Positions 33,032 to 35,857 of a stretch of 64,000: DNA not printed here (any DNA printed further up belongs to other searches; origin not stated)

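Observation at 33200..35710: Ribosome-binding GTPase (EF-G/TetM-like) fused to a Rae1/YacP-type NYN nuclease domain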

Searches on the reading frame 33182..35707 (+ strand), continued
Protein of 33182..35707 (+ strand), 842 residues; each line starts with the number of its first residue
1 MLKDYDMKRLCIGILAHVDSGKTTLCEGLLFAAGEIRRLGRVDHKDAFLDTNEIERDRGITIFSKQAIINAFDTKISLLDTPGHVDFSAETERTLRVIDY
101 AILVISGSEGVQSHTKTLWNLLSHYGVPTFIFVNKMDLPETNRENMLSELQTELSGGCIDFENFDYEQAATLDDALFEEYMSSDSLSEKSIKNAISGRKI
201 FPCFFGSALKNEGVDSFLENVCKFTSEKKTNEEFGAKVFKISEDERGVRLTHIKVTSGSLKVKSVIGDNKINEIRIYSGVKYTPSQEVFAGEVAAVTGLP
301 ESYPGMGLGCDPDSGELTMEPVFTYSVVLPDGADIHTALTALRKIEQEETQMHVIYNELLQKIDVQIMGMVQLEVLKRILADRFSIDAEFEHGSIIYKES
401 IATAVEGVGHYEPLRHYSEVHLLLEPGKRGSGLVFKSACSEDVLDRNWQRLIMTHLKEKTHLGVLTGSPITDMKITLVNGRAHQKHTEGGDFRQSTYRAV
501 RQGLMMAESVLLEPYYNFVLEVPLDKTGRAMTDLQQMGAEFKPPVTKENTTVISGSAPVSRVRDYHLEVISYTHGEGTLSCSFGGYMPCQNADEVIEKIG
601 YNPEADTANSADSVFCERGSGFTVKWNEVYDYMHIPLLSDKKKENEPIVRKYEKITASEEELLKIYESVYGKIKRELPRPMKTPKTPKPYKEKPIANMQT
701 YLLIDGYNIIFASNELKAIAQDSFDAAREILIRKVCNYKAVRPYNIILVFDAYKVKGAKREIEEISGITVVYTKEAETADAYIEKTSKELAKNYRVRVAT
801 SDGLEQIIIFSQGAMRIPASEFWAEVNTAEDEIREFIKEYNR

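Call 59: search_protein_families(library=pfam, proteins=[L072:12716-13144:-, L072:13449-13967:-, L072:14216-14650:+, L072:14996-16138:+, L072:16356-17708:+, L072:17828-18463:+], max_evalue=0.001)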
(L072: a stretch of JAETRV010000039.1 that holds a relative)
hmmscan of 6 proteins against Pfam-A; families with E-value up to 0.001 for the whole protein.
L072:12716-13144:- (142 aa): 0 families

L072:13449-13967:- (172 aa): 5 families
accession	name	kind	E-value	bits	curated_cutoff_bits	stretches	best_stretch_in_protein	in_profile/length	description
PF05067.18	Mn_catalase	-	1.5e-08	34.4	27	1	20-83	18-80/284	Manganese containing catalase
PF02915.23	Rubrerythrin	-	5.3e-07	30.5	22.8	0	34-88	7-61/137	Rubrerythrin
PF12902.13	Ferritin-like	-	3.9e-05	24.1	22.3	1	37-92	8-64/221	Ferritin-like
PF00210.30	Ferritin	-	0.00083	19.7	24.5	0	37-136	11-105/142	Ferritin-like domain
PF03232.19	COQ7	-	0.00088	19.4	23.5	0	35-83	12-59/169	Ubiquinone biosynthesis protein COQ7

L072:14216-14650:+ (145 aa): 0 families

L072:14996-16138:+ (381 aa): 1 family
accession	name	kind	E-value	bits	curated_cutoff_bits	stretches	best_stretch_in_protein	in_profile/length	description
PF00160.26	Pro_isomerase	-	2.8e-45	154.8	21.7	2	142-247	2-115/159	Cyclophilin type peptidyl-prolyl cis-trans isomerase/CLD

L072:16356-17708:+ (451 aa): 1 family
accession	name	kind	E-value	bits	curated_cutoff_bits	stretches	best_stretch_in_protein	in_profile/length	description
PF01554.23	MatE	-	4.5e-46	156.9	24.9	2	20-179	1-160/161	MatE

L072:17828-18463:+ (212 aa): 3 families
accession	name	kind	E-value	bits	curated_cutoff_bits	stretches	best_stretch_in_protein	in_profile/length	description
PF04542.20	Sigma70_r2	-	2.1e-14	53.5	24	1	46-115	1-70/71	Sigma-70 region 2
PF08281.18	Sigma70_r4_2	-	1.4e-07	31.4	25.7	1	169-207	15-54/54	Sigma-70, region 4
PF12645.13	HTH_16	-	2.9e-05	24.5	22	1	30-87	2-65/65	Helix-turn-helix domain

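Call 61: search_dna_similar(query=window:33200-35707:+, collection=phages, mode=protein, max_rows=10)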
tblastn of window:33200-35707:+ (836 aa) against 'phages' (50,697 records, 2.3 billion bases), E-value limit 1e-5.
Records with a match: 143; places in all: 148; records where one place covers at least 80% of the query: 2.
Best place of each record, by identity: 60-80% 1; <60% 142.
By first word of the organism name: Listeria 27; Bacteriophage 22; Streptococcus 18; Stx2c-converting 15; Stx1a-converting 12; Acinetobacter 10; Salmonella 10; Staphylococcus 9; Enterococcus 8; uncultured 6; and 5 more.
By host as written in the record: - 67; Listeria monocytogenes 27; Staphylococcus aureus 9; Streptococcus suis 8; Homo sapiens 7; Enterococcus faecalis 6; Salmonella enterica subsp. enterica serovar Kentucky 3; Escherichia coli O157:H7 ATCC 43895 2; and 14 more.
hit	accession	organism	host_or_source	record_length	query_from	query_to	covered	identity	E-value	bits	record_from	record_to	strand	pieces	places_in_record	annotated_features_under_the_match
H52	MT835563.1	Bacteriophage sp.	human fecal samples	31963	2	832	99%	52.4%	0e+0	897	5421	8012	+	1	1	record has no annotation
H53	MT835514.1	Bacteriophage sp.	human fecal samples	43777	1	836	100%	46.2%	0e+0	772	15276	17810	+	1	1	record has no annotation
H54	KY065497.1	Streptococcus phage IPP61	Streptococcus pneumoniae 18C/3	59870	1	580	69%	29.1%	7e-63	237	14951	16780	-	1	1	translation elongation factor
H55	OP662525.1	Streptococcus phage YS225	Streptococcus suis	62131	1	582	70%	28.7%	6e-64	240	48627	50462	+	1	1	Tet(O)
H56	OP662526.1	Streptococcus phage YS262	Streptococcus suis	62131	1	582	70%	28.7%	6e-64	240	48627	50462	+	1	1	Tet(O)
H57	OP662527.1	Streptococcus phage YS255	Streptococcus suis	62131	1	582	70%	28.7%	6e-64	240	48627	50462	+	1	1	Tet(O)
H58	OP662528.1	Streptococcus phage YS214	Streptococcus suis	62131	1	582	70%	28.7%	6e-64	240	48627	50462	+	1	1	Tet(O)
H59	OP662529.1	Streptococcus phage YS199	Streptococcus suis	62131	1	582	70%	28.7%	6e-64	240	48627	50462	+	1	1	Tet(O)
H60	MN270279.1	Streptococcus phage phi-SsuZKB4_rum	Streptococcus suis ZKB4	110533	1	582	70%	28.7%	6e-64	240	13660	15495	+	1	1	tetracycline resistance, ribosomal protection type Tet(O)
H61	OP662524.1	Streptococcus phage YS387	Streptococcus suis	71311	1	582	70%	28.7%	6e-64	240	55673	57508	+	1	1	Tet(O)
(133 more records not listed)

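Call 62: get_annotated_region(hit=H52, flank=20000)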
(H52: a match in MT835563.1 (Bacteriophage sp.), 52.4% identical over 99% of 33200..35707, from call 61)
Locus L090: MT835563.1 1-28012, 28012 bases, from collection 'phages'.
description: UNVERIFIED: Bacteriophage sp. clone scaffold_179 genomic sequence.
organism: Bacteriophage sp. (NCBI taxid 38018)
taxonomy: Viruses
host: -; source: human fecal samples; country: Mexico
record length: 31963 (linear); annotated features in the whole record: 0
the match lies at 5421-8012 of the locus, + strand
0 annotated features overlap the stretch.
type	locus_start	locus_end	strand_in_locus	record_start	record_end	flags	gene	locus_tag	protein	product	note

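Call 63: get_annotated_region(hit=H53, flank=20000)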
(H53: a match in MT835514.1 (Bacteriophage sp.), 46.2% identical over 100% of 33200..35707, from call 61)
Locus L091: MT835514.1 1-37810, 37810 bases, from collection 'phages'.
description: UNVERIFIED: Bacteriophage sp. clone scaffold_81 genomic sequence.
organism: Bacteriophage sp. (NCBI taxid 38018)
taxonomy: Viruses
host: -; source: human fecal samples; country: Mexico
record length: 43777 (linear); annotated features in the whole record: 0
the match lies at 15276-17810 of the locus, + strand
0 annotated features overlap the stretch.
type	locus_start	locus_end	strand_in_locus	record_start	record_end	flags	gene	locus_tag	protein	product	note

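Call 65: search_protein_families(library=pfam, proteins=[L090:100-2214:+, L090:2348-4489:+, L090:10524-13277:-, L090:13195-15165:+, L090:18895-20424:-, L091:943-4257:+, L091:4214-7792:+, L091:10066-12459:+, L091:17865-19508:+, L091:34223-36601:+], max_evalue=0.00001)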
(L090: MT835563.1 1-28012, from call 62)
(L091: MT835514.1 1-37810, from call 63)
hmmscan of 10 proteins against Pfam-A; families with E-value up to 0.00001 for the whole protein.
L090:100-2214:+ (705 aa): 0 families

L090:2348-4489:+ (714 aa): 0 families

L090:10524-13277:- (917 aa): 2 families
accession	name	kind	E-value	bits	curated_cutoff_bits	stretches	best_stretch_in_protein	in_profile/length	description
PF01471.23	PG_binding_1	-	1.9e-84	278.2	23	6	476-537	1-57/57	Putative peptidoglycan binding domain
PF09374.15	PG_binding_3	-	3e-09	37.4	24.6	0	568-603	3-32/76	Predicted Peptidoglycan domain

L090:13195-15165:+ (657 aa): 0 families

L090:18895-20424:- (509 aa): 0 families

L091:943-4257:+ (1105 aa): 2 families
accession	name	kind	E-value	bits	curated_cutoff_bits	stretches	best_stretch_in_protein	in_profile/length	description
PF21445.3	ADDB_N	-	1.8e-81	274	26.6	1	14-300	2-290/290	ADDB, N-terminal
PF12705.13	PDDEXK_1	-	2.2e-37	129.8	22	1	762-1072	2-246/247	PD-(D/E)XK nuclease superfamily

L091:4214-7792:+ (1193 aa): 5 families
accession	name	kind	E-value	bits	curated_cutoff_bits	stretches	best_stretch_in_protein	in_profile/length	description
PF00580.27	UvrD-helicase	-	8.1e-50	170.4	23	1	17-462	1-270/271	UvrD/REP helicase N-terminal domain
PF13361.12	UvrD_C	-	2.3e-30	106.7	25.6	1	472-863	1-346/350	UvrD-like helicase C-terminal domain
PF13245.12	AAA_19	-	8.8e-15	55.5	25.1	1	23-86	3-64/134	AAA domain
PF13538.12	UvrD_C_2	-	1.7e-10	41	27.4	0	769-795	1-29/52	UvrD-like helicase C-terminal domain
PF12705.13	PDDEXK_1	-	5.5e-07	30.2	22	0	1007-1176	27-186/247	PD-(D/E)XK nuclease superfamily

L091:10066-12459:+ (798 aa): 5 families
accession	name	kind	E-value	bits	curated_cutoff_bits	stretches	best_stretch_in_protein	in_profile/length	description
PF02421.24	FeoB_N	-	1.1e-64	217.2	27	1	4-155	2-154/156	Ferrous iron transport protein B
PF07670.19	Gate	-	1.2e-31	109.7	29.6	2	451-543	2-101/104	Nucleoside recognition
PF07664.17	FeoB_C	-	2.4e-20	72.4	26.6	1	556-607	3-54/54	Ferrous iron transport protein B C terminus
PF01926.29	MMR_HSR1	-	6.2e-18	65.4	21.9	1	5-114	2-112/113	50S ribosome-binding GTPase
PF17910.6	FeoB_Cyto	-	1.2e-17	64.5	23.4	1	174-256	2-90/90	FeoB cytosolic helical domain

L091:17865-19508:+ (548 aa): 2 families
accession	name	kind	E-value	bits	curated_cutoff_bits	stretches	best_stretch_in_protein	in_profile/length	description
PF00749.27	tRNA-synt_1c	-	4.1e-69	233.3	23.4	1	36-367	3-313/314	tRNA synthetases class I (E and Q), catalytic domain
PF19269.4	Anticodon_2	-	6.6e-09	36.7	23.6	1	430-546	30-139/141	Anticodon binding domain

L091:34223-36601:+ (793 aa): 3 families
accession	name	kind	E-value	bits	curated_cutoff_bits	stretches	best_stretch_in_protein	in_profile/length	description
PF13307.12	Helicase_C_2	-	8.7e-43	146.7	25.3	1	599-765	1-169/170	Helicase C-terminal domain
PF06733.21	DEAD_2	-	8.7e-11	42.2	21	1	296-407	68-171/172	DEAD_2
PF04851.21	ResIII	-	7.5e-06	26.4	22.5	0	195-271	3-80/164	Type III restriction enzyme, res subunit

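Call 68: find_encoding_contigs(protein=P0253, flank=4000, max_places=3)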
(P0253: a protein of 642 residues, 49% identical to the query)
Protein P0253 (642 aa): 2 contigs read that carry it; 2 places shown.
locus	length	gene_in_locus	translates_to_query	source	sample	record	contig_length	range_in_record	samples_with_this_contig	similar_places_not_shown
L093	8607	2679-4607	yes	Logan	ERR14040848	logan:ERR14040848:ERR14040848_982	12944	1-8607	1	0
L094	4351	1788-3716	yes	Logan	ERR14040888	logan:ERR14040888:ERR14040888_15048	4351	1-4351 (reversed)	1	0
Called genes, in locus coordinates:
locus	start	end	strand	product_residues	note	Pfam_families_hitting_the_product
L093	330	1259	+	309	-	PF00291:PALP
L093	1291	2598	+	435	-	PF01053:Cys_Met_Meta_PP, PF00155:Aminotran_1_2, PF01041:DegT_DnrJ_EryC1, PF00266:Aminotran_5 (weak)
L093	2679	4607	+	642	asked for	PF00009:GTP_EFTU, PF01926:MMR_HSR1 (weak), PF22042:EF-G_D2 (weak), PF14492:EFG_III, PF03764:EFG_IV, PF00679:EFG_C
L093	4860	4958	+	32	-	-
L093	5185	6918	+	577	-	PF02776:TPP_enzyme_N, PF00205:TPP_enzyme_M, PF02775:TPP_enzyme_C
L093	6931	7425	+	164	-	PF01842:ACT, PF22629:ACT_AHAS_ss, PF10369:ALS_ss_C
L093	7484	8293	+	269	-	PF02811:PHP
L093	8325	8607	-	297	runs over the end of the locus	PF00126:HTH_1, PF03466:LysR_substrate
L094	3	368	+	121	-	?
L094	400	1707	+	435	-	PF01053:Cys_Met_Meta_PP, PF00155:Aminotran_1_2, PF01041:DegT_DnrJ_EryC1, PF00266:Aminotran_5 (weak)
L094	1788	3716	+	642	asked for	PF00009:GTP_EFTU, PF01926:MMR_HSR1 (weak), PF22042:EF-G_D2 (weak), PF14492:EFG_III, PF03764:EFG_IV, PF00679:EFG_C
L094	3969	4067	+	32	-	-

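Call 69: search_protein_families(library=pfam, proteins=[P0252, P0218, P0249, P0253], max_evalue=0.01)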
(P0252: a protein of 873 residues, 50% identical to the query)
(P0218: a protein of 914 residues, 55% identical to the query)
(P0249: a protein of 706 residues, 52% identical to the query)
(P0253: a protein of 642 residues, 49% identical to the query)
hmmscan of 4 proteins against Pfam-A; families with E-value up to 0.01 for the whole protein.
P0252 (873 aa): 7 families
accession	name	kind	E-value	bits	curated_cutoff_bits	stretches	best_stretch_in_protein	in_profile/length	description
PF00009.33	GTP_EFTU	-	2.6e-52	177.6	26.5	1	5-231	5-186/188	Elongation factor Tu GTP binding domain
PF01063.24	Aminotran_4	-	4.5e-40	138.3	28.5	1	671-864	12-198/223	Amino-transferase class IV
PF03764.24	EFG_IV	-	2.9e-17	63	24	1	403-517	1-120/121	Elongation factor G, domain IV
PF00679.30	EFG_C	-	6.2e-14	52.2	27.9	1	525-605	2-83/89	Elongation factor G C-terminus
PF14492.12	EFG_III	-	2.8e-09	37.3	27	1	332-401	5-74/75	Elongation Factor G, domain III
PF22042.2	EF-G_D2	-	6.7e-08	33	27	1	240-312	2-75/84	Elongation factor G domain 2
PF01926.29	MMR_HSR1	-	0.00069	20.2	21.9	1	8-129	4-113/113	50S ribosome-binding GTPase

P0218 (914 aa): 6 families
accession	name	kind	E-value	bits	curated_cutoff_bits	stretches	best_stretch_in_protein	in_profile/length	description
PF00009.33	GTP_EFTU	-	2.3e-49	168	26.5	1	5-234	2-187/188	Elongation factor Tu GTP binding domain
PF03764.24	EFG_IV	-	1.8e-18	66.9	24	1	428-541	2-120/121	Elongation factor G, domain IV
PF00679.30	EFG_C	-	1.5e-15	57.5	27.9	2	605-650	39-84/89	Elongation factor G C-terminus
PF14492.12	EFG_III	-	2.5e-10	40.7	27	1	354-425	3-74/75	Elongation Factor G, domain III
PF22042.2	EF-G_D2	-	0.0002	21.8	27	1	243-340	3-79/84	Elongation factor G domain 2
PF01926.29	MMR_HSR1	-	0.003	18.1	21.9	1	53-132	28-113/113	50S ribosome-binding GTPase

P0249 (706 aa): 7 families
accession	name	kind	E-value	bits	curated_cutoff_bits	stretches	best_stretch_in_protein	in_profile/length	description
PF00009.33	GTP_EFTU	-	2.7e-48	164.5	26.5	1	20-250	5-185/188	Elongation factor Tu GTP binding domain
PF03764.24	EFG_IV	-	2.2e-17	63.4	24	1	445-558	3-121/121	Elongation factor G, domain IV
PF00679.30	EFG_C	-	4.4e-17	62.3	27.9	1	560-642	1-84/89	Elongation factor G C-terminus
PF14492.12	EFG_III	-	8.8e-08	32.5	27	1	382-441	15-74/75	Elongation Factor G, domain III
PF01926.29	MMR_HSR1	-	1.1e-05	26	21.9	1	26-144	7-113/113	50S ribosome-binding GTPase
PF22042.2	EF-G_D2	-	3.5e-05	24.3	27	1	260-337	2-75/84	Elongation factor G domain 2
PF00735.24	Septin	-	0.0019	18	26.2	1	26-101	12-80/280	Septin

P0253 (642 aa): 7 families
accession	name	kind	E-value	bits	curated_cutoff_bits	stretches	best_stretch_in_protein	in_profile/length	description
PF00009.33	GTP_EFTU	-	2.3e-52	177.8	26.5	1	7-226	4-183/188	Elongation factor Tu GTP binding domain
PF03764.24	EFG_IV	-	5.4e-18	65.4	24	1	401-514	3-121/121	Elongation factor G, domain IV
PF00679.30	EFG_C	-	2.2e-15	56.9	27.9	1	517-598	2-84/89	Elongation factor G C-terminus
PF14492.12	EFG_III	-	5.8e-09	36.3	27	1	326-397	3-74/75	Elongation Factor G, domain III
PF01926.29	MMR_HSR1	-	9e-07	29.4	21.9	1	9-132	2-113/113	50S ribosome-binding GTPase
PF22042.2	EF-G_D2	-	2.6e-06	27.9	27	1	242-317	6-82/84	Elongation factor G domain 2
PF02421.24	FeoB_N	-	0.0081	16.1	27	0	56-167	32-150/156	Ferrous iron transport protein B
